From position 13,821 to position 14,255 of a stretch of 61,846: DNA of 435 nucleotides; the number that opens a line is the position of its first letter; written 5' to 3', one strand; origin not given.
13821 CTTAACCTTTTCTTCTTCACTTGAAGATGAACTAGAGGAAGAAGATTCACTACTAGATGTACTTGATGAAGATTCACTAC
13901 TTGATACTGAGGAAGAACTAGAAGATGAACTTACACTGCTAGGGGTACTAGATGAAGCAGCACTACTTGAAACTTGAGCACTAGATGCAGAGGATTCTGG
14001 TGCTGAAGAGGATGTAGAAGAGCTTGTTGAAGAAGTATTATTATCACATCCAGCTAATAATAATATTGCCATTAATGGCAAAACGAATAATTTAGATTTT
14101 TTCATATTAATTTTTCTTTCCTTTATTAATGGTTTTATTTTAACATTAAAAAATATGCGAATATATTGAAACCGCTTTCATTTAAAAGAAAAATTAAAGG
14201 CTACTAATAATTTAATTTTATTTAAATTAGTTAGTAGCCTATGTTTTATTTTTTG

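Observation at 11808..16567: Paralogous Ser-rich repeat lipoproteins share a near-identical signal-peptide cassette while the mature parts have diverged (variable-lipoprotein-like organisation)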

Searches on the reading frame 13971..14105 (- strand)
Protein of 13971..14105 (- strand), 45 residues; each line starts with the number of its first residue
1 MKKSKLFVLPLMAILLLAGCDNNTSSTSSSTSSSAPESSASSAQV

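Call 53: find_homologous_proteins(query=window:13971-14105:-, max_evalue=10)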
Query seq(45 aa): 42 candidates shared short words with the query, none scored E <= 10.
